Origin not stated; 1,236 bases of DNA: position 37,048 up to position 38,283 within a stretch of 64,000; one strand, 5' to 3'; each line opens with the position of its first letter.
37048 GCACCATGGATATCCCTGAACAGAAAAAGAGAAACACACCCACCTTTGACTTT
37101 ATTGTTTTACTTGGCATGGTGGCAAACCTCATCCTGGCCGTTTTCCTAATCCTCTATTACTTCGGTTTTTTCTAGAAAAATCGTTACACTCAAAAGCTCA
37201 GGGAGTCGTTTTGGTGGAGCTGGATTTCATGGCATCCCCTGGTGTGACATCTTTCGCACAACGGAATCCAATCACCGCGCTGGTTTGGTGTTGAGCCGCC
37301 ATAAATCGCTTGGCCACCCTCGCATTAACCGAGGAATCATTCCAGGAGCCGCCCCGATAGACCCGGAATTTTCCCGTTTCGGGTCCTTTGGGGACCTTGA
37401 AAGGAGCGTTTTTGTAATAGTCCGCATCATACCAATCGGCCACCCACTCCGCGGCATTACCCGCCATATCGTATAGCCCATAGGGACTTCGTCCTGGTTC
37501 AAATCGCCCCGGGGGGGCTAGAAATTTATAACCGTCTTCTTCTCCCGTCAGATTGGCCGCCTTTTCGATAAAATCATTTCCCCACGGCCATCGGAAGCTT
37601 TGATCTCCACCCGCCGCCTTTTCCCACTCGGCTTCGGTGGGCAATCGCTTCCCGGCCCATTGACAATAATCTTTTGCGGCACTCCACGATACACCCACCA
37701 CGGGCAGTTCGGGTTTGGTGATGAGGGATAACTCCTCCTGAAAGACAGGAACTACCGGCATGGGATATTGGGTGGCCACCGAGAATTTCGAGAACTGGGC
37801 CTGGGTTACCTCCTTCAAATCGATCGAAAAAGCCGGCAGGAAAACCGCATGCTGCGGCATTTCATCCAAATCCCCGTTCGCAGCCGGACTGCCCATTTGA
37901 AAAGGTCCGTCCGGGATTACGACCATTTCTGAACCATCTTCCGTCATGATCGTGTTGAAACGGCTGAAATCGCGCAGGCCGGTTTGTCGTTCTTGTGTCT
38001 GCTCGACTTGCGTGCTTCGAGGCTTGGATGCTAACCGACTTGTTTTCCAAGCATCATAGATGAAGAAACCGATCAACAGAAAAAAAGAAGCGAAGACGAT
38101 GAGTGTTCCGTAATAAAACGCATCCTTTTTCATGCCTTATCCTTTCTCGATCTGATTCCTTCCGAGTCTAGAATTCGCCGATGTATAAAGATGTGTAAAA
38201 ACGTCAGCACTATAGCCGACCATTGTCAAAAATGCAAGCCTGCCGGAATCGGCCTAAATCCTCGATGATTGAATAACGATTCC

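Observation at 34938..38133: Paired membrane-anchored FGE/SUMF1-like proteins flank a family of tiny '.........'-motif membrane proteins, co-directional with the oxidase operon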

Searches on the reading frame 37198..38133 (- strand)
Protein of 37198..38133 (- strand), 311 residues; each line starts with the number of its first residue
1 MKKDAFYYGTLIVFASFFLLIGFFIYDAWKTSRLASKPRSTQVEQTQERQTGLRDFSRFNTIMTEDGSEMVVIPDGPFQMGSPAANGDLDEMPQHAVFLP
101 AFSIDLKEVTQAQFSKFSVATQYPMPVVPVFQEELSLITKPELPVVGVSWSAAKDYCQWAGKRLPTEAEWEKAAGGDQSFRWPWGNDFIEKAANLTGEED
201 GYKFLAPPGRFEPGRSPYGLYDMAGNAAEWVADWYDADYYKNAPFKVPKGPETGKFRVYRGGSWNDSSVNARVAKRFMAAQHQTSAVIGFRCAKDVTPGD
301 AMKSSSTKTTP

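Call 3: search_protein_families(library=pfam, proteins=[window:37198-38133:-], max_evalue=0.01)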
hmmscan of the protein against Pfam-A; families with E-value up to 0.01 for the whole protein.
window:37198-38133:- (311 aa): 1 family
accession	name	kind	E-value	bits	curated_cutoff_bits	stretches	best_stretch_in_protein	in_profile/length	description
PF03781.23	FGE-sulfatase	-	5.4e-58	197.1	23.3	1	68-294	3-255/255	Sulfatase-modifying factor enzyme 1-like domain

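Call 4: search_protein_families(library=ncbifam, proteins=[window:37198-38133:-], max_evalue=0.01)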
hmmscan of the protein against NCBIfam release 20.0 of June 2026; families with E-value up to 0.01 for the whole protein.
window:37198-38133:- (311 aa): 8 families
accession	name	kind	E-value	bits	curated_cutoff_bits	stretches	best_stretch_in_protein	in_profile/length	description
TIGR03525.2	GldK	equivalog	1.4e-29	103.7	350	2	143-296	220-407/408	T9SS ring complex lipoprotein PorK/GldK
NF051459.1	pyoverdine_PvdO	equivalog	1.1e-27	96.8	500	1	65-295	31-279/280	dihydropyoverdine dehydrogenase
TIGR03440.2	egtB_TIGR03440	equivalog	2.2e-23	83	360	2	140-293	271-413/413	ergothioneine biosynthesis protein EgtB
NF041186.1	SenA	equivalog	1.2e-22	80.8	420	2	140-293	268-381/382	selenoneine synthase SenA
TIGR03524.1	GldJ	equivalog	4e-14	52.2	458.2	2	217-235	347-365/559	gliding motility lipoprotein GldJ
TIGR03530.1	GldJ_short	equivalog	4e-10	39.2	382.9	1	216-293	298-389/396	gliding motility lipoprotein GldJ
TIGR02171.1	Fb_sc_TIGR02171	subfamily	2e-08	32.8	544.35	1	160-294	157-281/912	TIGR02171 family lipoprotein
TIGR04344.1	ovoA_Nterm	equivalog_domain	0.00074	18.5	400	1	146-291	298-442/444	5-histidylcysteine sulfoxide synthase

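Call 8: find_homologous_proteins(query=window:37198-38133:-, max_evalue=1e-20)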
Query window:37198-38133:- (311 aa): 7395 proteins with E <= 1e-20 among 8000 candidates; the best 120 are listed.
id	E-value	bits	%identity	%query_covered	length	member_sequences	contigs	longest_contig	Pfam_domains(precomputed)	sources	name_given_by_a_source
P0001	1.4e-175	601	87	95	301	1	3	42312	PF03781.23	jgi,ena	-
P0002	1.5e-173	594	84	96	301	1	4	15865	PF03781.23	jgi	jgi:formylglycine-generating enzyme required for sulfatase activity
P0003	1.9e-173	594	86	95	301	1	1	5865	PF03781.23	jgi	-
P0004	2.7e-172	590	84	96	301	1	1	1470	PF03781.23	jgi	jgi:formylglycine-generating enzyme required for sulfatase activity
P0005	3.9e-172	590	84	96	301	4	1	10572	PF03781.23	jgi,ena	-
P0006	9.7e-172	588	85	96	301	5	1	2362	PF03781.23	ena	-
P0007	4.5e-171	586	82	98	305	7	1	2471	PF03781.23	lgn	-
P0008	5.1e-171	586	84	96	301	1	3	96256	PF03781.23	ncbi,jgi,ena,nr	ncbi:MAG TPA: SUMF1/EgtB/PvdO family nonheme iron enzyme [Nitrospiria bacterium]|nr:SUMF1/EgtB/PvdO 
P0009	6.8e-171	586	84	96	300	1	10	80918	PF03781.23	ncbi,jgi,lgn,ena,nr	ncbi:MAG TPA: SUMF1/EgtB/PvdO family nonheme iron enzyme [Nitrospiria bacterium]|jgi:formylglycine-g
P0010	7.8e-171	585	84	95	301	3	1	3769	PF03781.23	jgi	jgi:formylglycine-generating enzyme required for sulfatase activity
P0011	1.1e-170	585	82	97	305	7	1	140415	PF03781.23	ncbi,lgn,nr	ncbi:MAG: SUMF1/EgtB/PvdO family nonheme iron enzyme [Nitrospirae bacterium]|nr:SUMF1/EgtB/PvdO fami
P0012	7.9e-169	579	82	96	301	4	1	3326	PF03781.23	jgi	jgi:formylglycine-generating enzyme required for sulfatase activity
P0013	1.1e-168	578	82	97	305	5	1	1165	PF03781.23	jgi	jgi:formylglycine-generating enzyme required for sulfatase activity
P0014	5.5e-168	576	83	95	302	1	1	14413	PF03781.23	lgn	-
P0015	2.7e-167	574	79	100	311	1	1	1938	PF03781.23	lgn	-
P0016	1.8e-161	555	78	98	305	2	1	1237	PF03781.23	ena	-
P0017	1.4e-159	548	77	98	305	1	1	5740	PF03781.23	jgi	-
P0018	8.4e-158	543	75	98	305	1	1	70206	PF03781.23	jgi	jgi:formylglycine-generating enzyme required for sulfatase activity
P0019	1.2e-157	542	78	96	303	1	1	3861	PF03781.23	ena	-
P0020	2.3e-156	538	77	95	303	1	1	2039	PF03781.23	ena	-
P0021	1.5e-155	535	75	98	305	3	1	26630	PF03781.23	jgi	jgi:formylglycine-generating enzyme required for sulfatase activity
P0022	1.5e-154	532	76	97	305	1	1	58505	PF03781.23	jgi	jgi:formylglycine-generating enzyme required for sulfatase activity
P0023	4.2e-148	511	73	96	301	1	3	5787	PF03781.23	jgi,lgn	-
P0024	8.2e-146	503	73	95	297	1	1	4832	PF03781.23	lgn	-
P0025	5.8e-140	484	70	95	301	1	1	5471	PF03781.23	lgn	-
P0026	4.0e-137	475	66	95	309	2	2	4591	PF03781.23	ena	-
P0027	2.2e-136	472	85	75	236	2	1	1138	PF03781.23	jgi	jgi:sulfatase modifying factor 1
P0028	8.9e-135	467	66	97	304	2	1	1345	PF03781.23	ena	-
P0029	2.2e-131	456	66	94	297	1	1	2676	PF03781.23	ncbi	-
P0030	3.0e-122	426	63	97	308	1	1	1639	PF03781.23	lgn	-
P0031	3.0e-121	422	61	97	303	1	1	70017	PF03781.23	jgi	jgi:formylglycine-generating enzyme required for sulfatase activity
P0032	2.0e-119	416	61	97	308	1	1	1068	PF03781.23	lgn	-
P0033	8.6e-119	414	63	95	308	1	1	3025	PF03781.23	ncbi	ncbi:MAG TPA: SUMF1/EgtB/PvdO family nonheme iron enzyme [Nitrospiria bacterium]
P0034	4.2e-117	409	61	95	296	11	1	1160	PF03781.23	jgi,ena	-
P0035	7.1e-116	405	58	95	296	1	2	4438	PF03781.23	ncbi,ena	-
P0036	1.1e-115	404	59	95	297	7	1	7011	PF03781.23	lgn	-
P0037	1.1e-115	404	61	95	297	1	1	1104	PF03781.23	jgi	-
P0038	1.2e-115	404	61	95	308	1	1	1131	PF03781.23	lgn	-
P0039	3.2e-115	403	58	95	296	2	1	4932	PF03781.23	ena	-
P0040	3.7e-115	402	58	95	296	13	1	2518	PF03781.23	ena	-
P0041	1.9e-114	400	59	95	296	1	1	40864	PF03781.23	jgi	jgi:formylglycine-generating enzyme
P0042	2.0e-114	400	60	95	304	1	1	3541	PF03781.23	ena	-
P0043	3.2e-114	399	58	96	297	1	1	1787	PF03781.23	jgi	jgi:formylglycine-generating enzyme required for sulfatase activity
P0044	4.0e-114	399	57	95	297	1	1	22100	PF03781.23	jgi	jgi:formylglycine-generating enzyme required for sulfatase activity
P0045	1.3e-113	397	57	95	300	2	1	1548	PF03781.23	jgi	jgi:formylglycine-generating enzyme required for sulfatase activity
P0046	1.6e-113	397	58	95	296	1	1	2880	PF03781.23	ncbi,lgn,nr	ncbi:MAG: formylglycine-generating enzyme family protein [Nitrospira sp.]|nr:formylglycine-generatin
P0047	2.3e-113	397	59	97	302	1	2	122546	PF03781.23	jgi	jgi:sulfatase modifying factor 1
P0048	7.3e-113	395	59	95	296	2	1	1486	PF03781.23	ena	-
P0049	1.3e-112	394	59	95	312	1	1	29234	PF03781.23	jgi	jgi:formylglycine-generating enzyme required for sulfatase activity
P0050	1.4e-112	394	57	95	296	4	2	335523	PF03781.23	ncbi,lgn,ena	-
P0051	2.4e-112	393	59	95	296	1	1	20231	PF03781.23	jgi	jgi:formylglycine-generating enzyme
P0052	3.6e-112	393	56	95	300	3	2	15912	PF03781.23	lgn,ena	-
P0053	4.5e-112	392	57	95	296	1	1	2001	PF03781.23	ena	-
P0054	6.6e-112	392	58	95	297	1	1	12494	PF03781.23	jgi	jgi:formylglycine-generating enzyme required for sulfatase activity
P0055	1.3e-111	391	60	95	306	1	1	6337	PF03781.23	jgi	jgi:formylglycine-generating enzyme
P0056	1.1e-110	388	58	95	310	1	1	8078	PF03781.23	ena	-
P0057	1.2e-110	388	58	95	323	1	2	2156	PF03781.23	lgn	-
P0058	1.3e-110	387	55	95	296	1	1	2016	PF03781.23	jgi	jgi:formylglycine-generating enzyme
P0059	1.7e-110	387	58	95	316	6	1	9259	PF03781.23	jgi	jgi:formylglycine-generating enzyme required for sulfatase activity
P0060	1.9e-110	387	59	95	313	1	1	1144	PF03781.23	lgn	-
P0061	6.4e-110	385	59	95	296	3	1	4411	PF03781.23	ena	-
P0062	6.6e-110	385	58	95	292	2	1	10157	PF03781.23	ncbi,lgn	-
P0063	9.6e-110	385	55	95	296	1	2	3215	PF03781.23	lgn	-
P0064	2.4e-108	380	57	95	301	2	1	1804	PF03781.23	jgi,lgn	jgi:sulfatase modifying factor 1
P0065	2.6e-108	380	57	97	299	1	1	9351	PF03781.23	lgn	-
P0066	3.1e-108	380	55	95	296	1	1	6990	PF03781.23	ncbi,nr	ncbi:MAG: SUMF1/EgtB/PvdO family nonheme iron enzyme [Nitrospirae bacterium]|nr:SUMF1/EgtB/PvdO fami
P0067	3.3e-108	380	57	95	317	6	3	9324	PF03781.23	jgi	jgi:formylglycine-generating enzyme required for sulfatase activity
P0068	3.6e-108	379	47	76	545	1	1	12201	PF03781.23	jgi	jgi:formylglycine-generating enzyme required for sulfatase activity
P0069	4.1e-108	379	55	95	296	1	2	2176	PF03781.23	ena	-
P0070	2.8e-107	377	58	95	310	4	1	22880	PF03781.23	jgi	jgi:formylglycine-generating enzyme required for sulfatase activity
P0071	3.5e-107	376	57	98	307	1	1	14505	PF03781.23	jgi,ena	-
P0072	5.3e-107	376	57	95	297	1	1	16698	PF03781.23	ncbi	ncbi:MAG: formylglycine-generating enzyme family protein [Nitrospiria bacterium]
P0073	6.4e-107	375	56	95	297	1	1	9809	PF03781.23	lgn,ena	-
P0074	2.0e-106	374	57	95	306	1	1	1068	PF03781.23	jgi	jgi:formylglycine-generating enzyme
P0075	2.1e-106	374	56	94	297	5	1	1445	PF03781.23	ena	-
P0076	2.3e-106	374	57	95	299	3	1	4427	PF03781.23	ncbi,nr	ncbi:MAG: SUMF1/EgtB/PvdO family nonheme iron enzyme [Nitrospirae bacterium]|nr:SUMF1/EgtB/PvdO fami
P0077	2.5e-106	373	58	97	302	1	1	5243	PF03781.23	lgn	-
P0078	7.0e-106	372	57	95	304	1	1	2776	PF03781.23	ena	-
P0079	8.7e-106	372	57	95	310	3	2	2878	PF03781.23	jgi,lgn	jgi:formylglycine-generating enzyme required for sulfatase activity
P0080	9.1e-106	372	54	95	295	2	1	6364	PF03781.23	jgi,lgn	jgi:formylglycine-generating enzyme required for sulfatase activity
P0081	1.2e-105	371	55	95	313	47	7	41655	PF03781.23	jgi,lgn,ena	jgi:formylglycine-generating enzyme required for sulfatase activity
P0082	1.8e-105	371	57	95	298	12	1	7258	PF03781.23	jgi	jgi:formylglycine-generating enzyme required for sulfatase activity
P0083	2.0e-105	370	57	95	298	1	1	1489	PF03781.23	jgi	jgi:formylglycine-generating enzyme required for sulfatase activity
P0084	2.7e-105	370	56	95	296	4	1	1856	PF03781.23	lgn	-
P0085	3.2e-105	370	56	97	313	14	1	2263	PF03781.23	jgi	-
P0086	3.4e-105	370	57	95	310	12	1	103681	PF03781.23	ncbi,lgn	-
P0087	1.1e-104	368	57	95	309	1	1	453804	PF03781.23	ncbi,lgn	ncbi:MAG: formylglycine-generating enzyme family protein [Nitrospirota bacterium]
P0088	3.7e-104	366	56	95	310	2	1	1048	PF03781.23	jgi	jgi:formylglycine-generating enzyme required for sulfatase activity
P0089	4.2e-104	366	56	95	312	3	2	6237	PF03781.23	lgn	-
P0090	4.4e-104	366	55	95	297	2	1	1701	PF03781.23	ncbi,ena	-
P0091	6.7e-104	365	56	95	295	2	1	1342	PF03781.23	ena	-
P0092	1.1e-103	365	56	95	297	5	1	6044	PF03781.23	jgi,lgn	jgi:formylglycine-generating enzyme required for sulfatase activity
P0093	1.1e-103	365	89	55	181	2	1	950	PF03781.23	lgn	-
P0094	1.5e-103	364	56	95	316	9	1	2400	PF03781.23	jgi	jgi:formylglycine-generating enzyme required for sulfatase activity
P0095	1.9e-103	364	56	95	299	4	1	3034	PF03781.23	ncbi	-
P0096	6.2e-103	362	54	95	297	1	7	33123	PF03781.23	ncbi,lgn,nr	ncbi:MAG: formylglycine-generating enzyme family protein [Nitrospirae bacterium]|nr:formylglycine-ge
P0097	1.1e-102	361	48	76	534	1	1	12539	PF03781.23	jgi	-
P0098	2.1e-102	361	55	95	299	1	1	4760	PF03781.23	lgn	-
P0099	2.1e-102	361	56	95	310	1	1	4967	PF03781.23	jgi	jgi:formylglycine-generating enzyme required for sulfatase activity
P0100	2.2e-102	360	53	96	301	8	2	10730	PF03781.23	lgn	-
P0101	2.3e-102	360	56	95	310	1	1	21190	PF03781.23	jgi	jgi:formylglycine-generating enzyme required for sulfatase activity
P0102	5.1e-102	359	56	95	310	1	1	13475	PF03781.23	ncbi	-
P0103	5.2e-101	356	40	84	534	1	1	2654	PF03781.23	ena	-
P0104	6.0e-101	356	54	95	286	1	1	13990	PF03781.23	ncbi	-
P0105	7.7e-100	352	52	95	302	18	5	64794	PF03781.23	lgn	-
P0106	9.9e-100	352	53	95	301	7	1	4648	PF03781.23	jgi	jgi:sulfatase modifying factor 1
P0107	1.2e-99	351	54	95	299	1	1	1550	PF03781.23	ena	-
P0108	2.9e-99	350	42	74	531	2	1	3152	PF03781.23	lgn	-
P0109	5.2e-99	349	52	96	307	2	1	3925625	PF03781.23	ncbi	ncbi:formylglycine-generating enzyme family protein [Nitrospira sp. Kam-Ns4a]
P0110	1.8e-98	348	52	96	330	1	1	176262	PF03781.23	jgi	jgi:formylglycine-generating enzyme required for sulfatase activity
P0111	3.5e-98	347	51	96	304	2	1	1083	PF03781.23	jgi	jgi:formylglycine-generating enzyme required for sulfatase activity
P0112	1.7e-97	344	52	96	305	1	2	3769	PF03781.23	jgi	jgi:sulfatase modifying factor 1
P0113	4.0e-97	343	52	96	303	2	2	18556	PF03781.23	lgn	-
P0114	4.3e-97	343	50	98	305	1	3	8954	PF03781.23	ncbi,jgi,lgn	jgi:formylglycine-generating enzyme required for sulfatase activity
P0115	5.8e-97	343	51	95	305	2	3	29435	PF03781.23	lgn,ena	-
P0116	8.9e-97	342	52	95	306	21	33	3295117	PF03781.23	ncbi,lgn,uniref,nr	ncbi:MAG: formylglycine-generating enzyme family protein [Nitrospira sp.]|uniref:Sulfatase-modifying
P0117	3.9e-96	340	54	95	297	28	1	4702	PF03781.23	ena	-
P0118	4.2e-96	340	52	93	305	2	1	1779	PF03781.23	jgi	jgi:formylglycine-generating enzyme required for sulfatase activity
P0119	5.6e-96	339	54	95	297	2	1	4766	PF03781.23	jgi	jgi:formylglycine-generating enzyme required for sulfatase activity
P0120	8.8e-96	339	52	95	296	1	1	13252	PF03781.23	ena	-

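Call 9: find_encoding_contigs(protein=P0008, flank=10000, max_places=2)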
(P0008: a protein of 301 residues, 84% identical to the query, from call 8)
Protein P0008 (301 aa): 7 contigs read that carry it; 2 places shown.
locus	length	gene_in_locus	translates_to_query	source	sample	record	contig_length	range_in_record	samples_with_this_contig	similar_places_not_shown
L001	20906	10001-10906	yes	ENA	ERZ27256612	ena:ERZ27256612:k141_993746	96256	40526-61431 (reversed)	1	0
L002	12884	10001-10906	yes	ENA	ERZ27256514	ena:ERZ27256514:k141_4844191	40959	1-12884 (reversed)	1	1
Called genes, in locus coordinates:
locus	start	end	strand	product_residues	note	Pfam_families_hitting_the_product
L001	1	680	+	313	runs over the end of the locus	PF00056:Ldh_1_N, PF02866:Ldh_1_C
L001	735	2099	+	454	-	PF00989:PAS, PF08448:PAS_4, PF13188:PAS_8 (faint), PF13426:PAS_9, PF00158:Sigma54_activat, PF14532:Sigma54_activ_2, PF25601:AAA_lid_14, PF02954:HTH_8, +1 more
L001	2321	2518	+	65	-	-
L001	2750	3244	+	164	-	PF06181:Urate_ox_N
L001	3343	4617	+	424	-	PF01512:Complex1_51K, PF22461:SLBB_2, PF10531:SLBB, PF10589:NADH_4Fe-4S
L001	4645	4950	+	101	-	PF00111:Fer2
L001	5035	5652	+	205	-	PF01227:GTP_cyclohydroI, PF14489:QueF (weak)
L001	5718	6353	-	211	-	PF01914:MarC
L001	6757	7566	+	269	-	PF14686:fn3_3 (weak), PF13620:CarboxypepD_reg (weak)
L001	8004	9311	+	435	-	PF00709:Adenylsucc_synt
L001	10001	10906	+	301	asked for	PF03781:FGE-sulfatase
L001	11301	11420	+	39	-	-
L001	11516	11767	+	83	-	-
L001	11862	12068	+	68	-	-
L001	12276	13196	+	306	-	PF03781:FGE-sulfatase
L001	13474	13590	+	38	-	-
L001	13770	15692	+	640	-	PF01654:Cyt_bd_oxida_I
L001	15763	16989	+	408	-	-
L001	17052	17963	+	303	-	PF13442:Cytochrome_CBB3 (weak)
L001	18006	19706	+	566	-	PF00034:Cytochrom_C, PF13442:Cytochrome_CBB3, PF00034:Cytochrom_C (weak), PF13442:Cytochrome_CBB3 (weak), PF09459:EB_dh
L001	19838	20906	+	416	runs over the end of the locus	PF03453:MoeA_N, PF00994:MoCF_biosynth, PF03454:MoeA_C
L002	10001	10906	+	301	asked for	PF03781:FGE-sulfatase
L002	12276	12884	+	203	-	PF03781:FGE-sulfatase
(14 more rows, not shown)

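Call 10: find_encoding_contigs(protein=P0031, flank=10000, max_places=2)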
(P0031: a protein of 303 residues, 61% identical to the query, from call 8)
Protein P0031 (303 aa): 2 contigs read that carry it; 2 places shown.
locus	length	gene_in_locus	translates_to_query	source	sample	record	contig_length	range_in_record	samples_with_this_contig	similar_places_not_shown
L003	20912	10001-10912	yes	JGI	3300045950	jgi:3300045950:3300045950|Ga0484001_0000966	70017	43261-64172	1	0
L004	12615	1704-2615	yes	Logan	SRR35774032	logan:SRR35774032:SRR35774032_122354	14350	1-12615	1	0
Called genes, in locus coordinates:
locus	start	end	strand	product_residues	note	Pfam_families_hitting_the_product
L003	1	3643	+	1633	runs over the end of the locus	PF07731:Cu-oxidase_2 (faint), PF07732:Cu-oxidase_3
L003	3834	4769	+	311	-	PF14686:fn3_3 (weak), PF13620:CarboxypepD_reg (weak)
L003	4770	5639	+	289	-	PF13620:CarboxypepD_reg (faint)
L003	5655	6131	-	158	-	-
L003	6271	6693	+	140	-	-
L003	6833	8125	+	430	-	PF00709:Adenylsucc_synt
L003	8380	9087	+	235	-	PF25231:DUF7847 (faint)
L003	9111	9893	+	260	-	PF13620:CarboxypepD_reg (weak)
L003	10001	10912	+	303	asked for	PF03781:FGE-sulfatase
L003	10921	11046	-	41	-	-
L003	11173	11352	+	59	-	-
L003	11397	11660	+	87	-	-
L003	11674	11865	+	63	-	-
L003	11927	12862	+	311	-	PF03781:FGE-sulfatase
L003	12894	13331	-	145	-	-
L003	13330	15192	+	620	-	PF01654:Cyt_bd_oxida_I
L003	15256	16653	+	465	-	-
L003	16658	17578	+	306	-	PF13442:Cytochrome_CBB3 (weak), PF00034:Cytochrom_C (faint)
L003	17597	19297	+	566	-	PF13442:Cytochrome_CBB3, PF00034:Cytochrom_C, PF13442:Cytochrome_CBB3 (weak), PF00034:Cytochrom_C (weak), PF09459:EB_dh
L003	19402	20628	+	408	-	PF03453:MoeA_N, PF00994:MoCF_biosynth, PF03454:MoeA_C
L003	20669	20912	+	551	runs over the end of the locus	PF03485:Arg_tRNA_synt_N, PF00750:tRNA-synt_1d, PF05746:DALR_1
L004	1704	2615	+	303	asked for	PF03781:FGE-sulfatase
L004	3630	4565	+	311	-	PF03781:FGE-sulfatase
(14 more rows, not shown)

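Call 11: find_encoding_contigs(protein=P0109, flank=10000, max_places=2)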
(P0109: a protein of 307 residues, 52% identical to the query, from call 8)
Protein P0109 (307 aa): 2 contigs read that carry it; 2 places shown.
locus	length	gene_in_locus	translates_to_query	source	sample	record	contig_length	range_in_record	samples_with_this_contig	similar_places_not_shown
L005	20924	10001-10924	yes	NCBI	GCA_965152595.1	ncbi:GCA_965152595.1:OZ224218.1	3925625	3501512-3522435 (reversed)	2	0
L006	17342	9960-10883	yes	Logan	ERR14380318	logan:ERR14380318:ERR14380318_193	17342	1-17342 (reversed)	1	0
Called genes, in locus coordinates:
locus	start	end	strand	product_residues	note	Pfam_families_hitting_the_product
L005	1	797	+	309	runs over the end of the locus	PF14686:fn3_3 (weak), PF13620:CarboxypepD_reg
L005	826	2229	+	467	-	PF12717:Cnd1 (faint), PF12895:ANAPC3 (weak), PF13432:TPR_16 (weak), PF13513:HEAT_EZ (faint), PF21581:SCD (faint), PF23227:HEAT_MROH2B_C (faint), PF13646:HEAT_2 (weak), PF13646:HEAT_2, +7 more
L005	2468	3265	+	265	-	-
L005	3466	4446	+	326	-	PF08100:Dimerisation, PF00891:Methyltransf_2, PF13489:Methyltransf_23, PF05175:MTS, PF13649:Methyltransf_25, PF13847:Methyltransf_31 (weak), PF08241:Methyltransf_11 (weak), PF08242:Methyltransf_12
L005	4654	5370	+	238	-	PF04238:DUF420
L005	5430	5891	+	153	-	PF08369:PCP_red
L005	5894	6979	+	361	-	-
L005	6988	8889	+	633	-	PF01654:Cyt_bd_oxida_I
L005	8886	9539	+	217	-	PF11249:DUF3047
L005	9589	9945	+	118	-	-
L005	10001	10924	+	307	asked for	PF03781:FGE-sulfatase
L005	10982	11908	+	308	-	PF03781:FGE-sulfatase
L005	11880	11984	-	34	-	-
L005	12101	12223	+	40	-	-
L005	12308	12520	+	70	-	-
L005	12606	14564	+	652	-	PF01654:Cyt_bd_oxida_I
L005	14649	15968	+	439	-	-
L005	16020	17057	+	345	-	PF00034:Cytochrom_C (faint), PF13442:Cytochrome_CBB3 (weak)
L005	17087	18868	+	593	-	PF00034:Cytochrom_C (weak), PF13442:Cytochrome_CBB3 (weak), PF00034:Cytochrom_C, PF13442:Cytochrome_CBB3 (weak), PF09459:EB_dh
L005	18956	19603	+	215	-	PF12804:NTP_transf_3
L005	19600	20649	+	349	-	PF01075:Glyco_transf_9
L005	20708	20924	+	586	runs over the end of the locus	PF03485:Arg_tRNA_synt_N, PF00750:tRNA-synt_1d, PF05746:DALR_1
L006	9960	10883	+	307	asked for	PF03781:FGE-sulfatase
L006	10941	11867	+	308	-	PF03781:FGE-sulfatase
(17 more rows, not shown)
